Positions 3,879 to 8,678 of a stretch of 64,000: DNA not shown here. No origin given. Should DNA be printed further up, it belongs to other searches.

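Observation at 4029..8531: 1500-aa HExxH-peptidase :: UbiB/ABC1-kinase fusion protein wedged between tuf and rpsJ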

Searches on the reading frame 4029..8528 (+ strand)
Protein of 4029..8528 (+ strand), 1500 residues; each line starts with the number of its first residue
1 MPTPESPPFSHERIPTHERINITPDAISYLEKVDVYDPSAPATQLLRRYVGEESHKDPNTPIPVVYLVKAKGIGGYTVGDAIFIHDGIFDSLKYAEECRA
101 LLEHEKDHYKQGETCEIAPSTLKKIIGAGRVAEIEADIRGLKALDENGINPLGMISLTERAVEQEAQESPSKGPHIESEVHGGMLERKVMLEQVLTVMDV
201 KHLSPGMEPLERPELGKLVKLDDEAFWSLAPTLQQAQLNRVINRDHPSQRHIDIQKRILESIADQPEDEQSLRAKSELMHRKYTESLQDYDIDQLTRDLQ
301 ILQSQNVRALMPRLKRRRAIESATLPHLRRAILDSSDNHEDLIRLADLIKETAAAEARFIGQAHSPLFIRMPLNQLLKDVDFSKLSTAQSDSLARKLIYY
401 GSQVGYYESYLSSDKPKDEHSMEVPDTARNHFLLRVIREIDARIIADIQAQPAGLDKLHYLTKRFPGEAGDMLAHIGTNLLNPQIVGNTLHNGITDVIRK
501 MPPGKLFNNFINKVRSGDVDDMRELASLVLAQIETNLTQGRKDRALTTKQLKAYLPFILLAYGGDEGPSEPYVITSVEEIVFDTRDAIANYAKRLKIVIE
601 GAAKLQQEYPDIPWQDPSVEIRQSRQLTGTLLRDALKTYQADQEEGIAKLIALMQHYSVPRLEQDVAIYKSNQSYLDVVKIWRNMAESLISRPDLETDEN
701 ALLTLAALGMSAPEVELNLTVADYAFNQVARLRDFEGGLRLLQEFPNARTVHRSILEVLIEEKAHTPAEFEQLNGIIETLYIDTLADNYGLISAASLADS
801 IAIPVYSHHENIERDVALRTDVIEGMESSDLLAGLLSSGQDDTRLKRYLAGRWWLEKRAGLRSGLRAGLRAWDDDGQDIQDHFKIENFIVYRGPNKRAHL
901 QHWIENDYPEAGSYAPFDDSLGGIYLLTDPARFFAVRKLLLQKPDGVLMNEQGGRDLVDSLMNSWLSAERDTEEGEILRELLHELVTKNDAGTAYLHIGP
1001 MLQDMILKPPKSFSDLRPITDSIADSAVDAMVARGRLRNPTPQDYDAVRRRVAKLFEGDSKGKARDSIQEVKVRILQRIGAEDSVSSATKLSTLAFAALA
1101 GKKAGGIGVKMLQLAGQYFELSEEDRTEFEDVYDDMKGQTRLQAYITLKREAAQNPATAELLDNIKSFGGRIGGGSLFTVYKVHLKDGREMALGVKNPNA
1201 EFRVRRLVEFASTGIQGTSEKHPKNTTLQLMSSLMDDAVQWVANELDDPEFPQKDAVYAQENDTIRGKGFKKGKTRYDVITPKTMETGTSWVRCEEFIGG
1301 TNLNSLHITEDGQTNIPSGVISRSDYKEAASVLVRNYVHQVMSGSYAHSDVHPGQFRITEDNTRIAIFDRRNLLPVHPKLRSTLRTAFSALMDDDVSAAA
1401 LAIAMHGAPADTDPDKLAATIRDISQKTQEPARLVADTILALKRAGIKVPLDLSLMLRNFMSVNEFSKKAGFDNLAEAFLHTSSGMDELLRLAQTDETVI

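Call 6: search_protein_families(library=pfam, proteins=[window:4029-8528:+], max_evalue=10)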
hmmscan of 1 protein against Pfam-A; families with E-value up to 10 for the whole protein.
window:4029-8528:+ (1500 aa): 2 families
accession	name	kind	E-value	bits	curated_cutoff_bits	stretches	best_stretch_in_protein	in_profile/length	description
PF03109.22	ABC1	-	1.9e-09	37.5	22.9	1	1172-1398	38-239/244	ABC1 atypical kinase-like domain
PF01435.24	Peptidase_M48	-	0.021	15.1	20.3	1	75-116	42-83/186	Peptidase family M48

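Call 7: search_protein_families(library=ncbifam, proteins=[window:4029-8528:+], max_evalue=10)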
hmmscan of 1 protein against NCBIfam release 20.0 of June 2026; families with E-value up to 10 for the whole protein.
window:4029-8528:+ (1500 aa): 2 families
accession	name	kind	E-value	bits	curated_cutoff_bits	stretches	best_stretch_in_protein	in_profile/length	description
TIGR01982.1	UbiB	equivalog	1.8e-09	36.7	487.55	1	1172-1429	124-360/436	2-polyprenylphenol 6-hydroxylase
NF003404.0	PRK04750.1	equivalog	0.072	11.7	667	1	1325-1425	260-364/529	ubiquinone biosynthesis regulatory protein kinase UbiB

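Call 8: find_homologous_proteins(query=window:4029-8528:+)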
Query window:4029-8528:+ (1500 aa): 2 proteins with E <= 0.001 among 8000 candidates.
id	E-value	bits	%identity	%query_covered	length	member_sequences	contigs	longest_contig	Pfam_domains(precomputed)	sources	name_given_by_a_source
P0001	0.0e+0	3367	100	100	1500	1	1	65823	PF03109.23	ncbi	ncbi:MAG TPA: AarF/UbiB family protein [Candidatus Saccharimonadales bacterium]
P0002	4.7e-37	146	25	37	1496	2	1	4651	PF01435.25,PF03109.23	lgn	-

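Call 11: find_encoding_contigs(protein=P0002, flank=10000)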
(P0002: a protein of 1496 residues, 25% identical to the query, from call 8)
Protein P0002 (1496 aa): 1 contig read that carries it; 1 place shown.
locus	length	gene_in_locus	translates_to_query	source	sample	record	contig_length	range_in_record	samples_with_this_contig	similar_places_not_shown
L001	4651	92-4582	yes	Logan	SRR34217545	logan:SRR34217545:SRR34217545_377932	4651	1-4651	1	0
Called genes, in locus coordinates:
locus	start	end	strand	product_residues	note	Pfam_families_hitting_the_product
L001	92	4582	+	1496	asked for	PF01435:Peptidase_M48, PF03109:ABC1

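Call 12: find_homologous_proteins(query=P0002)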
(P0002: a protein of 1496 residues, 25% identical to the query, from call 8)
Query P0002 (1496 aa): 2 proteins with E <= 0.001 among 8000 candidates.
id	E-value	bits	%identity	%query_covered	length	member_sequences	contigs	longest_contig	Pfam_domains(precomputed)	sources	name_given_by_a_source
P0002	0.0e+0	3338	100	100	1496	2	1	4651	PF01435.25,PF03109.23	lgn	-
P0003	0.0e+0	1691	54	100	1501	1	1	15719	PF01435.25,PF03109.23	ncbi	-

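Call 15: find_encoding_contigs(protein=P0003, flank=10000)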
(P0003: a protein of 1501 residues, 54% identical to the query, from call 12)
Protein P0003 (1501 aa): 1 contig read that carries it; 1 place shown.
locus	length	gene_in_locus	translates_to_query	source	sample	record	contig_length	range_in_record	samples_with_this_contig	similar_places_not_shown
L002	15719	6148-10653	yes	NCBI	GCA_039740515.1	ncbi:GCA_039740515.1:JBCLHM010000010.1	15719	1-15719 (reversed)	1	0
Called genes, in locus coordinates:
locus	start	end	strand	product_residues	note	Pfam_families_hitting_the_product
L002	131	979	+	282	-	PF13365:Trypsin_2 (weak)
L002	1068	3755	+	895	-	PF02861:Clp_N, PF23569:NBD_SMAX1, PF00004:AAA, PF17871:AAA_lid_9, PF00004:AAA, PF07724:AAA_2, PF07728:AAA_5, PF10431:ClpB_D2-small, +6 more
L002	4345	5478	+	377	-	PF01168:Ala_racemase_N, PF00842:Ala_racemase_C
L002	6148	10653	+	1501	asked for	PF01435:Peptidase_M48, PF03109:ABC1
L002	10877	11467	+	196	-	PF01928:CYTH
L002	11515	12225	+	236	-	PF08713:DNA_alkylation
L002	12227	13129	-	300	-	PF01745:IPT, PF01715:IPPT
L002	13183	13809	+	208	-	PF00578:AhpC-TSA, PF08534:Redoxin, PF10417:1-cysPrx_C (weak)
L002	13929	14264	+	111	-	-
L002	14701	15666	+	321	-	PF01820:Dala_Dala_lig_N, PF14397:ATPgrasp_ST (faint), PF02655:ATP-grasp_3, PF02786:CPSase_L_D2 (weak), PF08443:RimK (faint), PF07478:Dala_Dala_lig_C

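Call 23: search_protein_families(library=pfam, proteins=[P0002, P0003], max_evalue=1)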
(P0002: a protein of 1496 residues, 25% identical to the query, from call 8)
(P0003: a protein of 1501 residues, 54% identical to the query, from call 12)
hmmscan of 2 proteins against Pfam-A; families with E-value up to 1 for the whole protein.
P0002 (1496 aa): 4 families
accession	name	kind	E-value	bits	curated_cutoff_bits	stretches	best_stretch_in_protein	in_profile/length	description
PF03109.22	ABC1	-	3.7e-16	59.5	22.9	1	1201-1388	32-214/244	ABC1 atypical kinase-like domain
PF01435.24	Peptidase_M48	-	8.7e-16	58.7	20.3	1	49-130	4-87/186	Peptidase family M48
PF00606.23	Glycoprotein_B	-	0.09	12.7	43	1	89-145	121-177/222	Herpesvirus Glycoprotein B ectodomain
PF01863.23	YgjP-like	-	0.22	11.9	26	1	7-126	68-184/207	YgjP-like, metallopeptidase domain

P0003 (1501 aa): 3 families
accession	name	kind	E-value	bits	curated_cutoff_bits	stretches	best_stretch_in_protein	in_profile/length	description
PF01435.24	Peptidase_M48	-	2e-16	60.8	20.3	1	48-127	3-84/186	Peptidase family M48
PF03109.22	ABC1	-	7.6e-14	51.9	22.9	1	1209-1408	37-230/244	ABC1 atypical kinase-like domain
PF13974.11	YebO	-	0.1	13.2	27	1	923-963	24-64/80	YebO-like protein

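Call 34: find_related_loci(query=A1, collection=genome_contigs, flank=10000)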
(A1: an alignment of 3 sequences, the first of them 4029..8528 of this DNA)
Query A1 (1500 aa) in genome_contigs; peptide patterns used: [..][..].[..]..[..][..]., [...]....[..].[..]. (x = any residue, [..] = any of these).
181 stretches matched a pattern, but none encodes a relative of the query by tblastn (E <= 1e-3).

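Call 45: find_homologous_proteins(query=A5, max_evalue=1e-10)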
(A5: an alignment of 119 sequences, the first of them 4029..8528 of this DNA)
Query A5 (119 sequences) (1500 aa, profile of the alignment): 1 proteins with E <= 1e-10 among 8000 candidates.
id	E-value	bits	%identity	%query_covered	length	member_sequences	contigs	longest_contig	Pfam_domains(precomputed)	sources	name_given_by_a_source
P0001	9.7e-285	967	100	100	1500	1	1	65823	PF03109.23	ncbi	ncbi:MAG TPA: AarF/UbiB family protein [Candidatus Saccharimonadales bacterium]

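Call 53: find_related_loci(query=A6, collection=genome_contigs, flank=8000)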
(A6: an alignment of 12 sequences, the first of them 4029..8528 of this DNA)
Query A6 (1500 aa) in genome_contigs; peptide patterns used: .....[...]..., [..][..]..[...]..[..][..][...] (x = any residue, [..] = any of these).
73 stretches matched a pattern; 23 encode a relative of the query (tblastn E <= 1e-3); 23 distinct loci.
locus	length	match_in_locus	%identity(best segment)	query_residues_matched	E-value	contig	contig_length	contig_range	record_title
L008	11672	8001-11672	43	3-1221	0e+0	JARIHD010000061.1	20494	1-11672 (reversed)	MAG: Candidatus Saccharibacteria bacterium isolate CullarsAll.DT.09 k141_903200, whole genome shotgun sequence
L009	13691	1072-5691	32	73-1498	2e-126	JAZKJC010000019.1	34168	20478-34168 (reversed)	MAG: Patescibacteria group bacterium isolate ADI_DC_SW_02_SPN_11032020-bin081_1 DCSW02SPN_B081_1_000000000019, whole gen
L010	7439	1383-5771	31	37-1480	2e-113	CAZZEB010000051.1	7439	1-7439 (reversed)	MAG TPA_asm: uncultured Gammaproteobacteria bacterium isolate SRP342105_co1_364 genome assembly, contig: NODE_13990_leng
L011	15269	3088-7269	30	94-1480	3e-107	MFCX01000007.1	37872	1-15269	MAG: Candidatus Daviesbacteria bacterium RIFCSPHIGHO2_02_FULL_39_12 rifcsphigho2_02_scaffold_1235, whole genome shotgun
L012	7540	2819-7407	43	75-1494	8e-93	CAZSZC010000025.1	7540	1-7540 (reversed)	MAG TPA_asm: uncultured Candidatus Saccharibacteria bacterium isolate SRP298887_co1_348 genome assembly, contig: NODE_11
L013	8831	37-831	58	1229-1493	7e-91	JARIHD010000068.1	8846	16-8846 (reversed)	MAG: Candidatus Saccharibacteria bacterium isolate CullarsAll.DT.09 k141_548125, whole genome shotgun sequence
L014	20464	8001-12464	27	62-1478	2e-61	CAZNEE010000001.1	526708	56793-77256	MAG TPA_asm: uncultured Planctomycetia bacterium isolate binchicken_co334_196 genome assembly, contig: NODE_1_length_526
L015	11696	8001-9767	27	908-1484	1e-51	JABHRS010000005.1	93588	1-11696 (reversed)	MAG: archaeon isolate SI039_bin19 k141_134339, whole genome shotgun sequence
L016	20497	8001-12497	26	34-1482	6e-48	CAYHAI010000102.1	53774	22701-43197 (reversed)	MAG TPA_asm: uncultured Planctomycetales bacterium isolate ERP119294_co2_437 genome assembly, contig: k141_2375718, whol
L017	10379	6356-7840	26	978-1492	2e-43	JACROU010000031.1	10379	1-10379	MAG: Candidatus Omnitrophota bacterium isolate NC_groundwater_1969_Pr3_S-0.2um_47_3 scaffold_181393, whole genome shotgu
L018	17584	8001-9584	26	918-1479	8e-41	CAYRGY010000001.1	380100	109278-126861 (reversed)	MAG TPA_asm: uncultured Candidatus Peribacteria bacterium isolate SRP141376_co5_381 genome assembly, contig: NODE_14_len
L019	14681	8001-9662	27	918-1484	1e-39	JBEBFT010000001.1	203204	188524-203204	MAG: Candidatus Peribacteraceae bacterium isolate ASF_3 NODE_12_length_203204_cov_19.701475, whole genome shotgun sequen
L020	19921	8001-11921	24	130-1477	1e-39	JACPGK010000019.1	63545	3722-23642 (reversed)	MAG: Candidatus Kerfeldbacteria bacterium isolate NC_groundwater_385_Ag_B-0.1um_43_29 GD18-4_B1_scaffold_997683, whole g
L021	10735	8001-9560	26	828-1385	2e-39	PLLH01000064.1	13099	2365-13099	MAG: Elusimicrobia bacterium isolate fen_1177 73.20120800_E3X.47_contig_3918, whole genome shotgun sequence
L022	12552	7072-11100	29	120-1484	4e-37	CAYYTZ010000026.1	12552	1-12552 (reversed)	MAG TPA_asm: uncultured Gammaproteobacteria bacterium isolate SRP011637_co1_72 genome assembly, contig: NODE_1769_length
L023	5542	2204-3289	29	1091-1480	7e-37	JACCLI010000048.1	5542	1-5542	MAG: Candidatus Micrarchaeota archaeon isolate Sv319 k141_649715, whole genome shotgun sequence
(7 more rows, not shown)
